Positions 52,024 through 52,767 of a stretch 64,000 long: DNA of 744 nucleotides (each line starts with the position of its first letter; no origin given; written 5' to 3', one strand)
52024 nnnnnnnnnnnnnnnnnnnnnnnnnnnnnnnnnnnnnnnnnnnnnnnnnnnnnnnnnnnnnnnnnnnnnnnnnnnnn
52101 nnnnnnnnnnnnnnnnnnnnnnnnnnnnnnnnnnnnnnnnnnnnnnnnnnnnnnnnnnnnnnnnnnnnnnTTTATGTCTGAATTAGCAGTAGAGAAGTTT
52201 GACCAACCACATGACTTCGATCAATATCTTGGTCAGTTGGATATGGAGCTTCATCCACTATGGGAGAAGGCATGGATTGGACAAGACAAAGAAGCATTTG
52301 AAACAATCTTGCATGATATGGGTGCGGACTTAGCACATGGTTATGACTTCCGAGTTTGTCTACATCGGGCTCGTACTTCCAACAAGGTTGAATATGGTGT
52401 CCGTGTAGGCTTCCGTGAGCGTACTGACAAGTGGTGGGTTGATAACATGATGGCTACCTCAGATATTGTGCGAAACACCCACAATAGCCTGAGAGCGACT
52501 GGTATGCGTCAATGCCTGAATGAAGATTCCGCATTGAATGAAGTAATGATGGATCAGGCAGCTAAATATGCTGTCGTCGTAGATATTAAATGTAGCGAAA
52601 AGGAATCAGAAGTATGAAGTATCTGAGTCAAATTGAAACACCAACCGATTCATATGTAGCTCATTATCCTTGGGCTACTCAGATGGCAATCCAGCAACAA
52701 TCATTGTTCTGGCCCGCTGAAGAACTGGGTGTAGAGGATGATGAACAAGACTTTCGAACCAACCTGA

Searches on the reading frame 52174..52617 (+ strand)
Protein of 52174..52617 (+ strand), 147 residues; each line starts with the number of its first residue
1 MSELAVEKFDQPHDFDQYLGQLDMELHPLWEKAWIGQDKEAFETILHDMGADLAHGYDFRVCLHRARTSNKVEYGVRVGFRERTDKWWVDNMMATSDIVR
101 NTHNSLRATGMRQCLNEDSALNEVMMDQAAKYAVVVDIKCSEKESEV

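Call 13: search_protein_families(library=pfam, proteins=[window:52174-52617:+], max_evalue=0.01)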
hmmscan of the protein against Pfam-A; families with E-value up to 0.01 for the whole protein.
window:52174-52617:+ (147 aa): 0 families

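Call 14: search_protein_families(library=phrogs, proteins=[window:52174-52617:+], max_evalue=0.001)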
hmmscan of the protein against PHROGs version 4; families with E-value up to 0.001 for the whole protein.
window:52174-52617:+ (147 aa): 2 families
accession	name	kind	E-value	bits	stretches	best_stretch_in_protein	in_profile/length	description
phrog_3506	-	DNA, RNA and nucleotide metabolism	6.2e-15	56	1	15-105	2-93/115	thymidylate synthase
phrog_4007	-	unknown function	0.0008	20.6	0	38-89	47-97/108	-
